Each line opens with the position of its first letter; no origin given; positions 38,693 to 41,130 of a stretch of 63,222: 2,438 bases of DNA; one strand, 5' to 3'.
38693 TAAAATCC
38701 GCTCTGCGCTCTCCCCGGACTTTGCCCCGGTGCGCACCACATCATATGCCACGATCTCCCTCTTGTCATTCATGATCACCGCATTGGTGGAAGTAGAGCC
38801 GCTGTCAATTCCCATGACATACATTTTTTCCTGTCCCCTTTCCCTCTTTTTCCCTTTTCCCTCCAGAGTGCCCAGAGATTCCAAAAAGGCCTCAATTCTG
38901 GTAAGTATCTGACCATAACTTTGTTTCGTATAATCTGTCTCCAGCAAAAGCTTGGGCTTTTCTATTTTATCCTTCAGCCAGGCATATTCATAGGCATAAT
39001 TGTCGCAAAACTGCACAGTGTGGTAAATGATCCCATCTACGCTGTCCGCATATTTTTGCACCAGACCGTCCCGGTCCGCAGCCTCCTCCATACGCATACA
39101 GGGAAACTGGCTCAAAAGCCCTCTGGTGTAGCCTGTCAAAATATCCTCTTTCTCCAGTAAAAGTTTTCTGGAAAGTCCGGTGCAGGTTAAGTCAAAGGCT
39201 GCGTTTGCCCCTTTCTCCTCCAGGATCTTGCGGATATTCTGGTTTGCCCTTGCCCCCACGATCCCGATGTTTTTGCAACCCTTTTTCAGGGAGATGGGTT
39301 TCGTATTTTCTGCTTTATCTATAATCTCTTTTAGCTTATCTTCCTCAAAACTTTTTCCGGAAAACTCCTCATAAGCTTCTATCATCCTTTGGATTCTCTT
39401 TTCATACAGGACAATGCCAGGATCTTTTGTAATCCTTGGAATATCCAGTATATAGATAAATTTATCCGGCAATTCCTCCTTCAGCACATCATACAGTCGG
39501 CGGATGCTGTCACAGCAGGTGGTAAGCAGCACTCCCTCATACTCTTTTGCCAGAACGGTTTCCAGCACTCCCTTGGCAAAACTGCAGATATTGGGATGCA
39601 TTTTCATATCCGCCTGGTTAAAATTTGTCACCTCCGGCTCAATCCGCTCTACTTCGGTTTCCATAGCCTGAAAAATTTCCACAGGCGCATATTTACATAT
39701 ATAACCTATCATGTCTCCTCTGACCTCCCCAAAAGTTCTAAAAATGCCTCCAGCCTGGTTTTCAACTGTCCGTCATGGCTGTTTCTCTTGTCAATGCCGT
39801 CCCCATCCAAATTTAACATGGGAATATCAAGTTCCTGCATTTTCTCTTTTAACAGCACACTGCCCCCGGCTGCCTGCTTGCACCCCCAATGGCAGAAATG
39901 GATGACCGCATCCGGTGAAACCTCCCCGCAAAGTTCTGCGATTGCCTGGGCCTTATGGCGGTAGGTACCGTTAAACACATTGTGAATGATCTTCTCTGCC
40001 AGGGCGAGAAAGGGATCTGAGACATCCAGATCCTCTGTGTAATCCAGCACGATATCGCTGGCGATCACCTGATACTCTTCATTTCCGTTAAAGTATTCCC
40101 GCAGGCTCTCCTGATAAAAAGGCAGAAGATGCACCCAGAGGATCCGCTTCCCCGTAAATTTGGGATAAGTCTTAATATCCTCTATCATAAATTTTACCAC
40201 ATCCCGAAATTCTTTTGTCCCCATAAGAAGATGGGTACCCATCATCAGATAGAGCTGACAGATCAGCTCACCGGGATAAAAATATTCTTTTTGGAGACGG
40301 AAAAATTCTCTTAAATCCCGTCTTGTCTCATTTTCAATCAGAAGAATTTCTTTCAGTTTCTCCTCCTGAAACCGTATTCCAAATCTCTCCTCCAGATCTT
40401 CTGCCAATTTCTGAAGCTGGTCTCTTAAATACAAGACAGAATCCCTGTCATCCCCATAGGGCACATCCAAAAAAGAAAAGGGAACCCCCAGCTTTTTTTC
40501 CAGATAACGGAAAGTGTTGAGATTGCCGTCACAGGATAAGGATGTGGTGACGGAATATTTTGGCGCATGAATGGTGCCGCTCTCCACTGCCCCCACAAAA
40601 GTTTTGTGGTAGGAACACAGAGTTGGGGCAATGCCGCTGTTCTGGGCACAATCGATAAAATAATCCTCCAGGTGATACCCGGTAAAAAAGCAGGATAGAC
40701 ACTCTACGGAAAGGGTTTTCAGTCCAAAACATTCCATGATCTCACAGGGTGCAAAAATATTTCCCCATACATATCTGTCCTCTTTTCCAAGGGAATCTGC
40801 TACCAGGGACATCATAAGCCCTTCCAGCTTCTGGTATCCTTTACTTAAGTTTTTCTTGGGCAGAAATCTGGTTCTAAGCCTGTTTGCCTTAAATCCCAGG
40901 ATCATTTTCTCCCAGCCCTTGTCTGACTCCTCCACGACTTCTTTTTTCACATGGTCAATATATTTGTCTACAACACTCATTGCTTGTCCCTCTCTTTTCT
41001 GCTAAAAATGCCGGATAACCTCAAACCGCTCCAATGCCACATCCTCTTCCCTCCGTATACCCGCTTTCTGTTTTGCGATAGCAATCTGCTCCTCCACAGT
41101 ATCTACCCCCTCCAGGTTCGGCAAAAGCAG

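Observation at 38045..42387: Operon coupling a LigB/Memo-like-AMMECR1 fusion with a 2-hydroxyacyl-CoA-dehydratase-like enzyme and a dehydratase-beta/activase fusion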

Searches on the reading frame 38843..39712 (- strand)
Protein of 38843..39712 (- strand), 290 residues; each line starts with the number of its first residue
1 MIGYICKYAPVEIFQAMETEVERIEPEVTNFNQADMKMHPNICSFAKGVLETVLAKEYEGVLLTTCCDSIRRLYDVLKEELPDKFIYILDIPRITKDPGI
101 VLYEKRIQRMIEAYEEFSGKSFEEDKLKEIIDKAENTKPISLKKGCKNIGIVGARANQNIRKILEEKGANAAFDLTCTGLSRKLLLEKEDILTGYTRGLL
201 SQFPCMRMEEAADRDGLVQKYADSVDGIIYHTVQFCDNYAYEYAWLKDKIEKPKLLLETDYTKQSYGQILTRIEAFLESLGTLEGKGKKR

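Call 34: search_solved_structures(query=window:38843-39712:-, max_evalue=1, show_alignments=5)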
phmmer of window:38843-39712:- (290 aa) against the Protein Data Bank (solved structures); distinct sequences matched with E-value up to 1: 6.
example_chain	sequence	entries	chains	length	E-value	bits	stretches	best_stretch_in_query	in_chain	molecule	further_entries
7yyl_C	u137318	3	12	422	2e-12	50.5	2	215-279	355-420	Dehydratase family protein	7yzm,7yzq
6eno_A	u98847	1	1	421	2.3e-12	50.3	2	215-279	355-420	Dehydratase family protein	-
3o3m_B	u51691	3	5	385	7.1e-07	32.3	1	136-281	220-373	beta subunit 2-hydroxyacyl-CoA dehydratase | beta-subunit 2-hydroxyacyl-CoA dehydratase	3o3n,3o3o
8s02_B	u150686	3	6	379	5.8e-06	29.3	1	118-281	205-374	BzdN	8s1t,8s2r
9g87_B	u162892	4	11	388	0.074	15.8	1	2-132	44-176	3-methylbenzoyl-CoA reductase gamma subunit MbdN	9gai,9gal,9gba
3dr3_A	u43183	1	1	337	0.71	12.6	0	21-74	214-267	N-acetyl-gamma-glutamyl-phosphate reductase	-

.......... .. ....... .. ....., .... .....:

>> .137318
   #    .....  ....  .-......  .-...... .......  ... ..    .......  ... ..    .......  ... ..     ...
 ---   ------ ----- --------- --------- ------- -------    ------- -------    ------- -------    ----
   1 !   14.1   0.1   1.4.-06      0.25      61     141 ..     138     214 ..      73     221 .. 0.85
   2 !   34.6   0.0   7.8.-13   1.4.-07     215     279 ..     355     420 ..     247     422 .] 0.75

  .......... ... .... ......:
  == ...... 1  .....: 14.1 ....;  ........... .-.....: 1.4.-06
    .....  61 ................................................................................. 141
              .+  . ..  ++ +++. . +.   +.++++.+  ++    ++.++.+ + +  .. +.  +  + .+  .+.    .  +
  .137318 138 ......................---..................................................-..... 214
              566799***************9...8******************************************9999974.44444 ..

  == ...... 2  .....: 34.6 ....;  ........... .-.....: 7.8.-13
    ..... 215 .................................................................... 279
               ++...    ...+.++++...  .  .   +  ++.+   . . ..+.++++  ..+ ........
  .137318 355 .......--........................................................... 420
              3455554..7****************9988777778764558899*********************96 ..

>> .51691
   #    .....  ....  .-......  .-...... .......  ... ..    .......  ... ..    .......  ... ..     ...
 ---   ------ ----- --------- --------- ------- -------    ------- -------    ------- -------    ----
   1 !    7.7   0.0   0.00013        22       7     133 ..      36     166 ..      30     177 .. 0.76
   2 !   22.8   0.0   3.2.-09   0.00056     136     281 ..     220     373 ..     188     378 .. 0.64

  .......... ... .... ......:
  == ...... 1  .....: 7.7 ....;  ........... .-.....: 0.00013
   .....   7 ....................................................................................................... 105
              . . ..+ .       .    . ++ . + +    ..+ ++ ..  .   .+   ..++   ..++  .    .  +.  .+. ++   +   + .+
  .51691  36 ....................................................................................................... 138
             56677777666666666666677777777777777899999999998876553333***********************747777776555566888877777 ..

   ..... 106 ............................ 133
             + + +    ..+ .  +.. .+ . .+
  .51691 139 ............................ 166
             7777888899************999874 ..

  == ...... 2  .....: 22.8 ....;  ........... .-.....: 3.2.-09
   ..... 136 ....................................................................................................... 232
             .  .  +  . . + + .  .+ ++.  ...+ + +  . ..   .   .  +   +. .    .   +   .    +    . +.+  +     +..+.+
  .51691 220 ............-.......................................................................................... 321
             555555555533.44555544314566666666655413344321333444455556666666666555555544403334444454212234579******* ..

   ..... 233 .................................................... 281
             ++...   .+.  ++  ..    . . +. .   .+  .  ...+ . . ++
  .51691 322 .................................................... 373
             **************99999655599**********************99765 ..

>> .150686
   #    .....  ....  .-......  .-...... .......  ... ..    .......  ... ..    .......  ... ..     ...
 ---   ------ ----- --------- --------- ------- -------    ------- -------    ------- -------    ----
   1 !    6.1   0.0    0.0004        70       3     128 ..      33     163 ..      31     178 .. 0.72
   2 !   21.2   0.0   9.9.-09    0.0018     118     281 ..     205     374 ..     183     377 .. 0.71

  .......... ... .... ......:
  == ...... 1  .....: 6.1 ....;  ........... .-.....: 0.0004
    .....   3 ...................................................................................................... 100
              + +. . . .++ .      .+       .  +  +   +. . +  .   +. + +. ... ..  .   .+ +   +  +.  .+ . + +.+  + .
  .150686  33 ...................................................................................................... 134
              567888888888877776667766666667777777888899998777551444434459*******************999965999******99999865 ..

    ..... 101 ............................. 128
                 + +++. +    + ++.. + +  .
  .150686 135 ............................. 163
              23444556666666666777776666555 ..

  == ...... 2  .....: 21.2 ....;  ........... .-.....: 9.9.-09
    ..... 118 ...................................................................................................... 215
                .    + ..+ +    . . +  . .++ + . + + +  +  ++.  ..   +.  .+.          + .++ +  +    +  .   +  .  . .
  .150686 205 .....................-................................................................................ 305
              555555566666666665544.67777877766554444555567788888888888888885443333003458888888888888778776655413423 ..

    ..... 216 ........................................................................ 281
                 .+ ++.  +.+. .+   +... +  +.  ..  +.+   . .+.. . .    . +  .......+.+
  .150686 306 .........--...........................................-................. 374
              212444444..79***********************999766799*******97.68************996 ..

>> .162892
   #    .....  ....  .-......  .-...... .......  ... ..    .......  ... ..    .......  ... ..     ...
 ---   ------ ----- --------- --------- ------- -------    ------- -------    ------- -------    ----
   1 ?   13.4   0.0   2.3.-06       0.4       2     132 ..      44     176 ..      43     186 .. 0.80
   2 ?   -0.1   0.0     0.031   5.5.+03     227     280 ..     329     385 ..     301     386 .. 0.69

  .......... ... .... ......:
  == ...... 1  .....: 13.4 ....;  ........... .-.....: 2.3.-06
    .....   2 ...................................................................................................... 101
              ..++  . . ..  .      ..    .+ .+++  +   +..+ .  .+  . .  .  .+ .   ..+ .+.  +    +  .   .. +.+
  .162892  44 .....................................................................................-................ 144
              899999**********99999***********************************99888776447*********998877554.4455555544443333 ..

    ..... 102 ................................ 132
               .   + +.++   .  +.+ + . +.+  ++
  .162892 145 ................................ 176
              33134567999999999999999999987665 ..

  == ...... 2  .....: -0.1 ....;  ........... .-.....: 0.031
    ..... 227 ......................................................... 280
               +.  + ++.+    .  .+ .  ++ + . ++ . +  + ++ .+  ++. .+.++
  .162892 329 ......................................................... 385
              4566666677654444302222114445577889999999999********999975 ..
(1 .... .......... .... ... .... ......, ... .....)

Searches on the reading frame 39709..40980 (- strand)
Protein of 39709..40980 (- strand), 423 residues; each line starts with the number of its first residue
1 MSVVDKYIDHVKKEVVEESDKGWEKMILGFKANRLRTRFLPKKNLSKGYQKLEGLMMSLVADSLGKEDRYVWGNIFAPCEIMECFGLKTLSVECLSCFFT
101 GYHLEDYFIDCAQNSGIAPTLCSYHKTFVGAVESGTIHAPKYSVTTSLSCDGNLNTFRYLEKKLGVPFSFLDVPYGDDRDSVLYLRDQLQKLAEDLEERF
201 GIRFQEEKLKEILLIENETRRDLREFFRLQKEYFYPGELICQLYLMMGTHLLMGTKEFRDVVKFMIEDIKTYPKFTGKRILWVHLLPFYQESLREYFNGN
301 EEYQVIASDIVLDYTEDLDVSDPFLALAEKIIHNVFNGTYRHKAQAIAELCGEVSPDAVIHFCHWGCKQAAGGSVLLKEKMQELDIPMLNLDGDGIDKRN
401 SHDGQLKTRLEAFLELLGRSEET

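Call 3: search_protein_families(library=pfam, proteins=[window:39709-40980:-], max_evalue=0.01)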
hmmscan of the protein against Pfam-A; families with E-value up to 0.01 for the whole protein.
window:39709-40980:- (423 aa): 1 family
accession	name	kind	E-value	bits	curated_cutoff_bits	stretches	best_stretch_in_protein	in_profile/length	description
PF06050.19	HGD-D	-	2.5e-64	218.5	28.4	1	75-417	2-342/342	2-hydroxyglutaryl-CoA dehydratase, D-component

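Call 4: search_protein_families(library=ncbifam, proteins=[window:39709-40980:-], max_evalue=0.001)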
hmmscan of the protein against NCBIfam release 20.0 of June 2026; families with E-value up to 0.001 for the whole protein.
window:39709-40980:- (423 aa): 4 families
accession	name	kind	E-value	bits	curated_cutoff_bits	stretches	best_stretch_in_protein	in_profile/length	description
NF040772.1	double_cubane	equivalog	1.5e-20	73.6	350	2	120-271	63-215/372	double-cubane-cluster-containing anaerobic reductase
NF052455.1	HyiscapDhHadB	equivalog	1.4e-17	63.5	750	1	71-271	30-240/398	(R)-2-hydroxyisocaproyl-CoA dehydratase subunit alpha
NF052456.1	HyiscapDhHadC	equivalog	4.9e-09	35.6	700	1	181-417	132-372/372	(R)-2-hydroxyisocaproyl-CoA dehydratase subunit beta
TIGR03191.1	benz_CoA_bzdO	equivalog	2.9e-05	23.5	448.6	0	108-222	74-195/430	benzoyl-CoA reductase, bzd-type, subunit O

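Call 21: search_solved_structures(query=window:39709-40980:-, max_evalue=0.01, show_alignments=2)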
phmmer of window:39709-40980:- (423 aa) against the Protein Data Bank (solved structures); distinct sequences matched with E-value up to 0.01: 6.
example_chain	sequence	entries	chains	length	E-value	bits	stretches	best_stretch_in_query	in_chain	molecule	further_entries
3o3m_A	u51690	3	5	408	2.9e-10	43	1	69-418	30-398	alpha subunit 2-hydroxyisocaproyl-CoA dehydratase | alpha-subunit 2-hydroxyisocaproyl-CoA dehydratase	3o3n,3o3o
7yyl_C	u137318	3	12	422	2.5e-08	36.6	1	346-417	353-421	Dehydratase family protein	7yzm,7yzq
6eno_A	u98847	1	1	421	3.2e-08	36.3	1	346-417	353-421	Dehydratase family protein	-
3o3m_B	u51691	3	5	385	1.5e-06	30.7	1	181-418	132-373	beta subunit 2-hydroxyacyl-CoA dehydratase | beta-subunit 2-hydroxyacyl-CoA dehydratase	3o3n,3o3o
9g87_A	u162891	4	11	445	9.9e-06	28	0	318-418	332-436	3-methylbenzoyl-CoA reductase beta subunit MbdO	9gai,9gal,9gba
8s02_A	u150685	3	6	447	0.00014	24.2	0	109-221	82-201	BzdO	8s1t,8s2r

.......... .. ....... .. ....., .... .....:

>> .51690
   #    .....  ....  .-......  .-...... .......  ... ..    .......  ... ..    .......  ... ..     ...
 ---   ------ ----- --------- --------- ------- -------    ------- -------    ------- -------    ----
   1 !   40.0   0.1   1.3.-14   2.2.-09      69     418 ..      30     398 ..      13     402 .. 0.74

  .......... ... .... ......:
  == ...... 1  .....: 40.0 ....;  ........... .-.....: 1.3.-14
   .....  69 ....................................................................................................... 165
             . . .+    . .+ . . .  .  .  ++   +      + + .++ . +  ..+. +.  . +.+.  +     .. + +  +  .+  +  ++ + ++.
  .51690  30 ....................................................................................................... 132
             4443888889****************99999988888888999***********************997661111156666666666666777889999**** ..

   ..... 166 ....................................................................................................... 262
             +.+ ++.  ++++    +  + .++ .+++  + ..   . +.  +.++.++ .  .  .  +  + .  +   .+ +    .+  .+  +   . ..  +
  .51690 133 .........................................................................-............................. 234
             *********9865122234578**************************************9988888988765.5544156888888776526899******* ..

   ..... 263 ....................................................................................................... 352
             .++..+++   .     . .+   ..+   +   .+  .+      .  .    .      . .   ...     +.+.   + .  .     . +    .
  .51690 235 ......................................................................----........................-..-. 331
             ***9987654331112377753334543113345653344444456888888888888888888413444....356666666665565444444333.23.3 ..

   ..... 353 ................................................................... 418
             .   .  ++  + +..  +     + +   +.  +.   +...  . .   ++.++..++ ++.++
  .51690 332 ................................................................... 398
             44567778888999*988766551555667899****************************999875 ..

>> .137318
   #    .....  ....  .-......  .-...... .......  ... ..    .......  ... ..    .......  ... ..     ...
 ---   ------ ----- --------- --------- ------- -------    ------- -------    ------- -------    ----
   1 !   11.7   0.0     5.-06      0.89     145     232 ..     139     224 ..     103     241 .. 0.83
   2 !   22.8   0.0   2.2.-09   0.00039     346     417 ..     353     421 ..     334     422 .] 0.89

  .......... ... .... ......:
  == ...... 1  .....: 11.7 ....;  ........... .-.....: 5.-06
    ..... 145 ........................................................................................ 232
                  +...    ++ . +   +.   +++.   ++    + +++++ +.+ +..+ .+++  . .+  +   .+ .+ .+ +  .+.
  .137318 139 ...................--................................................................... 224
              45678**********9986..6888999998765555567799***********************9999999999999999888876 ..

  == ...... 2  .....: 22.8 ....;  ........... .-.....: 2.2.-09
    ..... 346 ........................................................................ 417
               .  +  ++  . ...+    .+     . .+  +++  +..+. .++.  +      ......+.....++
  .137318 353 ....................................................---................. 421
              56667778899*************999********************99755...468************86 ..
